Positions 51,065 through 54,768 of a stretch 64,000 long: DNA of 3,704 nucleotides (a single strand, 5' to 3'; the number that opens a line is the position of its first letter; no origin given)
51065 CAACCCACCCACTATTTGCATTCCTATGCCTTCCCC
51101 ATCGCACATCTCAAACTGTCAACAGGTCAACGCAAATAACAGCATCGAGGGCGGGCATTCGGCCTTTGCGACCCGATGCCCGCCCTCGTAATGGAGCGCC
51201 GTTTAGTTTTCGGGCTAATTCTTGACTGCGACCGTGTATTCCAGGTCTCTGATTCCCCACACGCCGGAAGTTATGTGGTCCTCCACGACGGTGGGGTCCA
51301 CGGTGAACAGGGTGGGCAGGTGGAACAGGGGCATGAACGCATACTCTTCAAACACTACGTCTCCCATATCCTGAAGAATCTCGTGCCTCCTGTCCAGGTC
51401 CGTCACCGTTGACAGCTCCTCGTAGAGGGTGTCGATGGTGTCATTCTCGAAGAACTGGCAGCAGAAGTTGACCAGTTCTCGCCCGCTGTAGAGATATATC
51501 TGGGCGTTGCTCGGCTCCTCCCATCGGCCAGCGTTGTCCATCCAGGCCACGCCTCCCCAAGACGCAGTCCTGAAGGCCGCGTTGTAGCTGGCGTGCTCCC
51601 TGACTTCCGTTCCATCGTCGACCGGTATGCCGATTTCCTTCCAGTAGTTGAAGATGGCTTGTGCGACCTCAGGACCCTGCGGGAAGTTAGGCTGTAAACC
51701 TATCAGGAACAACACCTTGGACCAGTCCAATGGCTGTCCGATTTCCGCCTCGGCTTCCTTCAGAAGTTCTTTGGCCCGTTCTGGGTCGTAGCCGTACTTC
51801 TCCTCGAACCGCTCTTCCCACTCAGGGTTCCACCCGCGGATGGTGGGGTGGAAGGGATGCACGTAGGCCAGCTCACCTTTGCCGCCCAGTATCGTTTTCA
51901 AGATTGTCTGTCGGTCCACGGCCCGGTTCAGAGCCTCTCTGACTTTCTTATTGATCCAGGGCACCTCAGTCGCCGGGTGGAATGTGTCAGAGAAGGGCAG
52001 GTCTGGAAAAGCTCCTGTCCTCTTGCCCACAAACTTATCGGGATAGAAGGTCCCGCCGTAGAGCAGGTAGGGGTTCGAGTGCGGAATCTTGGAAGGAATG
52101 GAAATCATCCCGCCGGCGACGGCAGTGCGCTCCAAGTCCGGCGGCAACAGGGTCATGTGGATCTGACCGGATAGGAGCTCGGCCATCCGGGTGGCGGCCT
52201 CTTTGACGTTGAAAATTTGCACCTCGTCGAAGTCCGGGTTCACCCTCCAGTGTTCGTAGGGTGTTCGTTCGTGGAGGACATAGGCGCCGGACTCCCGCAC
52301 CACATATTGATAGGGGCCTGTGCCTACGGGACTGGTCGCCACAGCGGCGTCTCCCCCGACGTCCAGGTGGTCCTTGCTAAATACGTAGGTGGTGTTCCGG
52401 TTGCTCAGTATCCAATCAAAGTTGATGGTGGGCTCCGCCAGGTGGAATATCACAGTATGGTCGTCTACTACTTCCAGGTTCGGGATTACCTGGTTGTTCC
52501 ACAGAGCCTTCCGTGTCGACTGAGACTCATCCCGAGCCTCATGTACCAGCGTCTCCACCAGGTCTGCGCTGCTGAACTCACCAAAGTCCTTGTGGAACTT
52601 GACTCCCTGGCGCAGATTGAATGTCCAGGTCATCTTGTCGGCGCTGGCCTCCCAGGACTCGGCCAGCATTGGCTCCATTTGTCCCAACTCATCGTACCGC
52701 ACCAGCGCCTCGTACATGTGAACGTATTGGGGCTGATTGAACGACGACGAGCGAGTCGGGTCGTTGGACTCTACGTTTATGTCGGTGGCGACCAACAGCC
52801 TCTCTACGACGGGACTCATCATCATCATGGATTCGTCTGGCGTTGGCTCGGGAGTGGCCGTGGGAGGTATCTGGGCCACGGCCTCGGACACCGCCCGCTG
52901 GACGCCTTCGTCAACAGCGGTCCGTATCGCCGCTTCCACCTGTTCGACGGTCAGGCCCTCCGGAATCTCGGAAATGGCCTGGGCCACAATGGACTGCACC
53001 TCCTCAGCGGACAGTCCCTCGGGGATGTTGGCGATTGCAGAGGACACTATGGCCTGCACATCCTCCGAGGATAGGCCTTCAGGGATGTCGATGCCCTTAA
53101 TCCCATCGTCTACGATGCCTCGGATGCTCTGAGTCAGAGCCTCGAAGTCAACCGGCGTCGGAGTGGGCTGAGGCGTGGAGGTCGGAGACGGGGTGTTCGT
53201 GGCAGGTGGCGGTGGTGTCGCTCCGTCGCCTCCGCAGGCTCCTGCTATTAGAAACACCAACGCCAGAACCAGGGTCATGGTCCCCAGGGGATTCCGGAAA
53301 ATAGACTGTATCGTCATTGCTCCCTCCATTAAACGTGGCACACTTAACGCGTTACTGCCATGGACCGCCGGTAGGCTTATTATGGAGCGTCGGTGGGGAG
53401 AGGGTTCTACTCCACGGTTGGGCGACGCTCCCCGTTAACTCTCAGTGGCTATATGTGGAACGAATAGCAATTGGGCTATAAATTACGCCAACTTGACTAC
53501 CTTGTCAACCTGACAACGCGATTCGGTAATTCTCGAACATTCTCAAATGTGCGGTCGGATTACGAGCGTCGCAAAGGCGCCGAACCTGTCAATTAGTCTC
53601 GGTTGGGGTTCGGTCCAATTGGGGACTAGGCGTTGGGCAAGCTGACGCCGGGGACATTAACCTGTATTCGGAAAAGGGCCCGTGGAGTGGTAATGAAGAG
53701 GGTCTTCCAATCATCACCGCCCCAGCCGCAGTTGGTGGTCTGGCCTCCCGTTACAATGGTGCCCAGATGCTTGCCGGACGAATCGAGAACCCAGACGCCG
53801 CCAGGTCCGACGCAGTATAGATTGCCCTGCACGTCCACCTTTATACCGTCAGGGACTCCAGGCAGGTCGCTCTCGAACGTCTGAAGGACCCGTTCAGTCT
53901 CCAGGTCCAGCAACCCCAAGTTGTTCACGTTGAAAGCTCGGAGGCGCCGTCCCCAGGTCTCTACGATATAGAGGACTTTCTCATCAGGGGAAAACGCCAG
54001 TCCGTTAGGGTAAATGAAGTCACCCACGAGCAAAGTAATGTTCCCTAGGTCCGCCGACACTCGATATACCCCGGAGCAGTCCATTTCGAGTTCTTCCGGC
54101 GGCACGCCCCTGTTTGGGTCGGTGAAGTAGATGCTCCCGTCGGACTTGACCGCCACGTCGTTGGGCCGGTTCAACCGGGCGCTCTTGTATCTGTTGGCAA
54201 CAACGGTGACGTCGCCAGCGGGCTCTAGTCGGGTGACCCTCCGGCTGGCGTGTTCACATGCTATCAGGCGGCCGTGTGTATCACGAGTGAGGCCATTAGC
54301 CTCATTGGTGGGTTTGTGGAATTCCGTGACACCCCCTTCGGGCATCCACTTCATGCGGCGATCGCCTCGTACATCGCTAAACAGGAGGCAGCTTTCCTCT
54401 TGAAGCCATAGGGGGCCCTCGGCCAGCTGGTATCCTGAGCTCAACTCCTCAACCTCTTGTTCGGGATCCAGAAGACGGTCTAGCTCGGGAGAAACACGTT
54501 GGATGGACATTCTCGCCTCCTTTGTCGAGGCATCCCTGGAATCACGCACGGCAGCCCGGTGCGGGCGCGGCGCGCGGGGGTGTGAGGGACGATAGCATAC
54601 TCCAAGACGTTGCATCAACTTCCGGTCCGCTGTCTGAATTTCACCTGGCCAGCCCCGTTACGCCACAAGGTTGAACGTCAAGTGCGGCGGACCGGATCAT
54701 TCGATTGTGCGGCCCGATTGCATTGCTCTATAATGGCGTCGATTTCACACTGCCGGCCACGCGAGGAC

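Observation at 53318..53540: Mosaic-conserved promoter, palindromic operator and structured 5' leader shared by the two SBP genes (copy 1)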

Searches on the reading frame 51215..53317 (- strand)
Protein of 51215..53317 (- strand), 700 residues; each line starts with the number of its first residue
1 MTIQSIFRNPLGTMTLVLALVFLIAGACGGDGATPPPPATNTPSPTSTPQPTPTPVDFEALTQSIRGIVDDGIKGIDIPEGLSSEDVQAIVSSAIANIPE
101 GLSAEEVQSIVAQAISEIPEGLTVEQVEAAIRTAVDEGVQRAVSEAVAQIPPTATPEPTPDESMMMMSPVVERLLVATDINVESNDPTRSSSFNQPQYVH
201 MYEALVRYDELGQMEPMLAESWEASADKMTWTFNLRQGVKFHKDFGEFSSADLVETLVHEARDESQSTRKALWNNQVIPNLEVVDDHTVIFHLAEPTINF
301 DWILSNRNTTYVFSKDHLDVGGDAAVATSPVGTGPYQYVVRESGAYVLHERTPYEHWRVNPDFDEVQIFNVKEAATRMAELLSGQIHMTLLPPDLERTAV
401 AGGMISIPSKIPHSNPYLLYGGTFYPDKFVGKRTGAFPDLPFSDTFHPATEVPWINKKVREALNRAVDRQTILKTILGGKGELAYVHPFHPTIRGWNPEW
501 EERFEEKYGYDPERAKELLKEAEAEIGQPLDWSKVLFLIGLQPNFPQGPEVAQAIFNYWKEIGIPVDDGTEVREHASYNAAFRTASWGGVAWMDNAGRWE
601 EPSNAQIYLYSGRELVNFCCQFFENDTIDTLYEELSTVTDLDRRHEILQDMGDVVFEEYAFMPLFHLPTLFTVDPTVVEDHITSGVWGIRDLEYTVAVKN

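Call 17: search_protein_families(library=pfam, proteins=[window:51215-53317:-])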
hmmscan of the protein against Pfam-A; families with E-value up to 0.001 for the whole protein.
window:51215-53317:- (700 aa): 1 family
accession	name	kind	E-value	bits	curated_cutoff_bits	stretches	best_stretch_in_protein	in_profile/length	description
PF00496.27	SBP_bac_5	-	2e-54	185.6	32.4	1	214-567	2-320/368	Bacterial extracellular solute-binding proteins, family 5 Middle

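Call 50: find_homologous_proteins(query=window:51215-53317:-, max_evalue=1e-30)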
Query window:51215-53317:- (700 aa): 111 proteins with E <= 1e-30 among 8000 candidates.
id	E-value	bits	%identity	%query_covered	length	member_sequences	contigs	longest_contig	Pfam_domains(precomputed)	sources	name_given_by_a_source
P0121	0.0e+0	1478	90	100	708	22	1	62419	PF00496.28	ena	-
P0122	0.0e+0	1192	88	76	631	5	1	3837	PF00496.28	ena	-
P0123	0.0e+0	1184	88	76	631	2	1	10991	PF00496.28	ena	-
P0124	0.0e+0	1013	79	77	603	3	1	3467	PF00496.28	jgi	-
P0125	2.3e-297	1006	62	100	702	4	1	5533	PF00496.28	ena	-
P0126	2.7e-290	983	76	76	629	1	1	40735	PF00496.28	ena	-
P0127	1.2e-270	918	60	100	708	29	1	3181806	PF00496.28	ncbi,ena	-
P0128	9.5e-235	799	64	76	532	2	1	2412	PF00496.28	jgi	jgi:peptide/nickel transport system substrate-binding protein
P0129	1.6e-231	789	63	76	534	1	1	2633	PF00496.28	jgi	-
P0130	5.5e-201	688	51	84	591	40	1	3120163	PF00496.28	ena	-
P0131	1.2e-194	667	54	78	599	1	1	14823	PF00496.28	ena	-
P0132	1.5e-175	604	50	76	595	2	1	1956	PF00496.28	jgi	-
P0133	1.9e-175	603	51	76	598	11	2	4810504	PF00496.28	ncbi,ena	-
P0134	2.0e-175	603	51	80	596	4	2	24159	PF00496.28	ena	-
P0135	3.2e-174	599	50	78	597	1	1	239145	PF00496.28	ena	-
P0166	1.9e-121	425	50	54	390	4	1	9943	PF00496.28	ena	-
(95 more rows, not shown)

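Call 52: find_encoding_contigs(protein=P0123, flank=3000, max_places=3)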
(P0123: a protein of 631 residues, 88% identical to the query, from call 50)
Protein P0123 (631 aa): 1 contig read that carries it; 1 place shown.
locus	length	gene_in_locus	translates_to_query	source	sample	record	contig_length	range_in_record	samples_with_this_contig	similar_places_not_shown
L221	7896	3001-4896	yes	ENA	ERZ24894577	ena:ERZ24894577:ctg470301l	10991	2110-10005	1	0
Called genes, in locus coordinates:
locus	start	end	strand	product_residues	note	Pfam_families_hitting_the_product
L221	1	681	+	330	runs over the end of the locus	PF19300:BPD_transp_1_N, PF00528:BPD_transp_1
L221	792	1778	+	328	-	PF00528:BPD_transp_1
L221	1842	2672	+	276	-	PF03328:HpcH_HpaI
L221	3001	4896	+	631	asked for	PF00496:SBP_bac_5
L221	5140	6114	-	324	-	PF00005:ABC_tran, PF13304:AAA_21 (weak), PF08352:oligo_HPY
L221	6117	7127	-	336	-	PF00005:ABC_tran, PF08352:oligo_HPY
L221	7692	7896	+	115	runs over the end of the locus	PF03869:Arc (faint), PF05534:HicB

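Call 53: find_encoding_contigs(protein=P0122, flank=3000, max_places=3)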
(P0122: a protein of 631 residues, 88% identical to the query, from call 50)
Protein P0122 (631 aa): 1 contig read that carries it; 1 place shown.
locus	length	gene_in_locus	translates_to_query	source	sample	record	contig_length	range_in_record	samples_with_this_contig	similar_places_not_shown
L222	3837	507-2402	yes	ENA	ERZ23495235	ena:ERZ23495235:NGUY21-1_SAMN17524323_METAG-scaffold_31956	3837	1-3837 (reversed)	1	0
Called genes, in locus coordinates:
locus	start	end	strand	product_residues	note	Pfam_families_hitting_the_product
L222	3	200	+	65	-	?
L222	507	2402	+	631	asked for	PF00496:SBP_bac_5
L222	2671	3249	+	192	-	PF01936:NYN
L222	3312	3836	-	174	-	?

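Call 54: find_encoding_contigs(protein=P0125, flank=3000, max_places=3)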
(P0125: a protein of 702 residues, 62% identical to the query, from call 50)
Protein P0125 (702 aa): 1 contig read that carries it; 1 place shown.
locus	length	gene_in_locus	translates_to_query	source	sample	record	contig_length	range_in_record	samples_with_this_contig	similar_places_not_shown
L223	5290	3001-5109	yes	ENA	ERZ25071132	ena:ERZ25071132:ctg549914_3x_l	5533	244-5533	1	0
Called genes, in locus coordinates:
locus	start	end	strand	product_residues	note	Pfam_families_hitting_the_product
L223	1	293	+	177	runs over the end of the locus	?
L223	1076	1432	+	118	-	PF00528:BPD_transp_1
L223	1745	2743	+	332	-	PF00528:BPD_transp_1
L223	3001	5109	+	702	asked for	PF00496:SBP_bac_5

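Call 55: find_encoding_contigs(protein=P0130, flank=3000, max_places=3)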
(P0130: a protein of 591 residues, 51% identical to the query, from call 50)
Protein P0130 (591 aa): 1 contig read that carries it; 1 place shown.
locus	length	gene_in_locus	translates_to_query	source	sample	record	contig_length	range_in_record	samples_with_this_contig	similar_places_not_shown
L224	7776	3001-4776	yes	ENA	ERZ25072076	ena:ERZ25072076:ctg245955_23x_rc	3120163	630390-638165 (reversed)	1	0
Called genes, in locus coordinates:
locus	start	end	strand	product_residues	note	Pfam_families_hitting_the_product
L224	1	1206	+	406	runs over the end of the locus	PF00067:p450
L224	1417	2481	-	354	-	PF05977:MFS_3, PF07690:MFS_1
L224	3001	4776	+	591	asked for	PF00496:SBP_bac_5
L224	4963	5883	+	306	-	PF19300:BPD_transp_1_N, PF00528:BPD_transp_1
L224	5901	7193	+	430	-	PF00528:BPD_transp_1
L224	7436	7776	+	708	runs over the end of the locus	PF00496:SBP_bac_5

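Call 94: find_encoding_contigs(protein=P0166, flank=2500, max_places=3)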
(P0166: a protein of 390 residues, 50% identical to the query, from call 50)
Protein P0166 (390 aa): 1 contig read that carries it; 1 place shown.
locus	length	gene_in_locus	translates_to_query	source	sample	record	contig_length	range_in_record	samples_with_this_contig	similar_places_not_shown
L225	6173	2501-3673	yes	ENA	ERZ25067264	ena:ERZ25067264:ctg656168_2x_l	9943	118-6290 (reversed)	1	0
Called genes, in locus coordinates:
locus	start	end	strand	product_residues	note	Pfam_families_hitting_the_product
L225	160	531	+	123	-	-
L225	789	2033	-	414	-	PF05977:MFS_3, PF07690:MFS_1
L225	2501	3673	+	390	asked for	PF00496:SBP_bac_5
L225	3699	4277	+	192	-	-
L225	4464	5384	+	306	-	PF19300:BPD_transp_1_N, PF00528:BPD_transp_1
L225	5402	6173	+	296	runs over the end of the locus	?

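Call 95: find_encoding_contigs(protein=P0126, flank=2500, max_places=3)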
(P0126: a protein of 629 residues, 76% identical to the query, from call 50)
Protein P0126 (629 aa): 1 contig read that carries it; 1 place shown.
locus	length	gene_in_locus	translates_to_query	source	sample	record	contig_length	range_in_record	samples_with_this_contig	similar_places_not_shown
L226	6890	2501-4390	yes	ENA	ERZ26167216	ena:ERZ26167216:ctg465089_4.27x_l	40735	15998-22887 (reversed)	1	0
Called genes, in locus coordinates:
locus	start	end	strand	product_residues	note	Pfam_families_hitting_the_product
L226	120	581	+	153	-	PF07883:Cupin_2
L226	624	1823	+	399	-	PF22691:Thiolase_C_1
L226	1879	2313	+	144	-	PF12172:zf-ChsH2, PF01796:OB_ChsH2_C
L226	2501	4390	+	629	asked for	PF00496:SBP_bac_5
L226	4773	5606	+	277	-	PF00528:BPD_transp_1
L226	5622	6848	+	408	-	PF00528:BPD_transp_1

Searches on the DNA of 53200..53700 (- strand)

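Call 6: search_rna_families(source=window, start=53200, end=53700, threshold=evalue, max_evalue=10)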
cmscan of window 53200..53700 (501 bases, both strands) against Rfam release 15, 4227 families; matches with E-value up to 10: 0.
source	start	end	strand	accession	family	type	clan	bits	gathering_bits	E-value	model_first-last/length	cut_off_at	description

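Call 69: build_rna_model(alignment_id=A4, structure=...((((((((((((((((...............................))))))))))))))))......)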
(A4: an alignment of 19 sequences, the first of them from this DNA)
Model R1 built from alignment A4 (19 sequences, 72 columns); structure: as given.
model positions 68; base pairs 16; branch points 0; effective number of sequences 11.98; information 0.826 bits per position. Calibrated on 0.2 Mb of random sequence (short: E-values are rough).
structure used (alignment columns):
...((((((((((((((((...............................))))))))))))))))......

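Call 70: search_with_rna_model(model_id=R1, source=window, filters=off, max_evalue=10)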
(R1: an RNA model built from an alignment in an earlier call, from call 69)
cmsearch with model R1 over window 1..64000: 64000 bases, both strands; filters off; matches with E-value up to 10: 19.
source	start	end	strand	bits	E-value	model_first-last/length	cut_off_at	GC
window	53379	53446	-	73.5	8.7e-18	1-68/68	no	0.59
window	61591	61658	-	66.2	8.6e-16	1-68/68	no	0.65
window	33922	33953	+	12.2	0.38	11-55/68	no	0.69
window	31776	31803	+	11.2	0.71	1-68/68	no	0.68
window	42583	42634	+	10.8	0.95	1-68/68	no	0.62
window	61594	61658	+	9.6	1.9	1-68/68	no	0.66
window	40359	40407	+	9.6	2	1-68/68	no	0.59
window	57699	57719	-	9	2.8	1-68/68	no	0.67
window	53385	53443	+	8.5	4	4-62/68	no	0.64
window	60723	60757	-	8.4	4.2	13-53/68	no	0.63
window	51141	51190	-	8.3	4.4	1-68/68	no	0.68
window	11347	11384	+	8.1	4.9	1-68/68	no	0.68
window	34041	34088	+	7.5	7.2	1-68/68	no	0.58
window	26371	26396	+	7.5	7.2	1-68/68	no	0.69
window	23675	23695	+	7.4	7.6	1-68/68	no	0.43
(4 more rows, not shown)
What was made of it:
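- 53379..53446 (-): Copy 1 leader rod. P1 is GAGAGU (53438-53443) with ACGCUC (53385-53390). P2 is GGGGAG (53428-53433) with CUCCCC (53395-53400). The apical loop is variable. Covariance model R1 scores 73.5 bits on this strand and 8.5 bits on the opposite strand (call 70).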

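Call 71: search_with_rna_model(model_id=R1, sources=[L001, L003, L014, L028, L078, L011, L081, L082, L085, L086, L087, L088, L089, L090, L091, L092, L212, L216, L217, L218, L221, L222, L223, L224], max_evalue=1)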
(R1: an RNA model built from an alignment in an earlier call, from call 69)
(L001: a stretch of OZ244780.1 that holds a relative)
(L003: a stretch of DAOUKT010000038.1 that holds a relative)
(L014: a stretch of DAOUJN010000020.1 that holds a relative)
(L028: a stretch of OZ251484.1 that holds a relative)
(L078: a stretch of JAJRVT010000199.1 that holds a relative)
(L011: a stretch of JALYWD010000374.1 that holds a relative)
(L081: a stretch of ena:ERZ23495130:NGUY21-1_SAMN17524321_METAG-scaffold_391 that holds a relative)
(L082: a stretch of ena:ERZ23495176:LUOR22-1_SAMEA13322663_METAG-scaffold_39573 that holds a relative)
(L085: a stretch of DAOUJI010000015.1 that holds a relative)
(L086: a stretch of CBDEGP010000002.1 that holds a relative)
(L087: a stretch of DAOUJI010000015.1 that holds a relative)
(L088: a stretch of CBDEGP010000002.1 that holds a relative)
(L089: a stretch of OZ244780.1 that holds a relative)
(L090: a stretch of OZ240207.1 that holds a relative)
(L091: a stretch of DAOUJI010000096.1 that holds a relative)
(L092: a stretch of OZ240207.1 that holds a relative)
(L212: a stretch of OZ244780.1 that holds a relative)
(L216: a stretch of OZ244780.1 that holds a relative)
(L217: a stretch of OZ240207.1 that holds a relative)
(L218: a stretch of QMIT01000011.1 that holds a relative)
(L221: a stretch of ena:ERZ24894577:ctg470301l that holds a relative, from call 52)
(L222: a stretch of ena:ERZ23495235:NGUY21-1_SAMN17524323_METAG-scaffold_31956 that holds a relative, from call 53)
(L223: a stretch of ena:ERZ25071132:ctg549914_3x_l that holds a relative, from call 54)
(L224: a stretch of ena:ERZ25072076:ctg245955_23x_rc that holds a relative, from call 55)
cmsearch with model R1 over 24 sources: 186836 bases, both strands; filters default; matches with E-value up to 1: 28.
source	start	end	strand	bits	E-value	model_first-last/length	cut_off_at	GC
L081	16206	16273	+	87.5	4e-21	1-68/68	no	0.66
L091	917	984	+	87.5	4e-21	1-68/68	no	0.66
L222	378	445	+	81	2.4e-19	1-68/68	no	0.63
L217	3303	3370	+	75.3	8.6e-18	1-68/68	no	0.62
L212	2281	2348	-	72.2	5.7e-17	1-68/68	no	0.65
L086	5593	5660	+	71.3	1e-16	1-68/68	no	0.63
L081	9586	9652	+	66.6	2e-15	1-68/68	no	0.66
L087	307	373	-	66.6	2e-15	1-68/68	no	0.66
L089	942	1009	-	64.8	5.8e-15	1-68/68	no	0.65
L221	2873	2939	+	62.9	1.9e-14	1-68/68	no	0.6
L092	4631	4699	+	60.2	1.1e-13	1-68/68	no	0.58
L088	3347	3414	+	59.1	2.1e-13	1-68/68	no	0.6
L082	1132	1198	+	58.2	3.6e-13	1-68/68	no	0.63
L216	984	1038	-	57.5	5.7e-13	1-68/68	no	0.62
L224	7344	7398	+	57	8e-13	1-68/68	no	0.6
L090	4774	4828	+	55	2.7e-12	1-68/68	no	0.6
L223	2893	2962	+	54.8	3e-12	1-68/68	no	0.61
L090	317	388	+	48.6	1.5e-10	1-68/68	no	0.62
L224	2895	2956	+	42.8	5.5e-09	1-68/68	no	0.56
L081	1729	1790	+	42.6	6.4e-09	1-68/68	no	0.61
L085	169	230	-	42.6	6.4e-09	1-68/68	no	0.61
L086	5596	5654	-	19.6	0.011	4-62/68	no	0.68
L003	6687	6728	-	19.5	0.012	1-68/68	no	0.55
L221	2869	2936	-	17.6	0.039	1-68/68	no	0.59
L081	16206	16267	-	15.1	0.18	4-65/68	no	0.68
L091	917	978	-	15.1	0.18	4-65/68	no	0.68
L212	2287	2345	+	14.7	0.24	4-62/68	no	0.66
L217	3306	3364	-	14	0.38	4-62/68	no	0.64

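Call 96: search_with_rna_model(model_id=R1, sources=[L225, L226], max_evalue=1, filters=off)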
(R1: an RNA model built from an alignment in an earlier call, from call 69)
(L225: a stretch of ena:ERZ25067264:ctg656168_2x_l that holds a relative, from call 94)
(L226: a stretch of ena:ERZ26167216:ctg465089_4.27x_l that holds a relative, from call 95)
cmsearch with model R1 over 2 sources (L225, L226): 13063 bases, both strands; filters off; matches with E-value up to 1: 3.
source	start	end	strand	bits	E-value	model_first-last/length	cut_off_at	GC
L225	2395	2456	+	35.5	3.8e-08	1-68/68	no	0.56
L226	6633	6653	-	10.3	0.26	1-68/68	no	0.52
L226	219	233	+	10.1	0.29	1-68/68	no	0.47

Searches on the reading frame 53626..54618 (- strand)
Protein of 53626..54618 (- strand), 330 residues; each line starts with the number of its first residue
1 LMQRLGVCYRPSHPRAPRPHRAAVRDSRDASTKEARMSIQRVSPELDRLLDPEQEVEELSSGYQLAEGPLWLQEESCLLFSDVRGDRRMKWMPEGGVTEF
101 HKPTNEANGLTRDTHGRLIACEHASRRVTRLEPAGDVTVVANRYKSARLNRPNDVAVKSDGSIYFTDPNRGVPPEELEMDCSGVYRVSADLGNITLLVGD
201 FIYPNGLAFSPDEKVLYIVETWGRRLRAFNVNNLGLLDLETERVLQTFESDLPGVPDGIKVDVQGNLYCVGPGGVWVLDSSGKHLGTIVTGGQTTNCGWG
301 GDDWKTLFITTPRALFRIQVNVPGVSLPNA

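Call 17: search_protein_families(library=pfam, proteins=[window:53626-54618:-])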
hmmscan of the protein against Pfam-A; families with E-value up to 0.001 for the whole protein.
window:53626-54618:- (330 aa): 3 families
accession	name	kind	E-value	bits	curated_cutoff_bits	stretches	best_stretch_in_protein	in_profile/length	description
PF08450.18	SGL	-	9.7e-48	163.3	26.3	1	65-311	1-244/246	SMP-30/Gluconolactonase/LRE-like region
PF24684.1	Vgb_lyase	-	5e-05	22.7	50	1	78-166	68-155/290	Virginiamycin B lyase family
PF01436.27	NHL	-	0.00025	21.4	20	0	149-167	1-19/28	NHL repeat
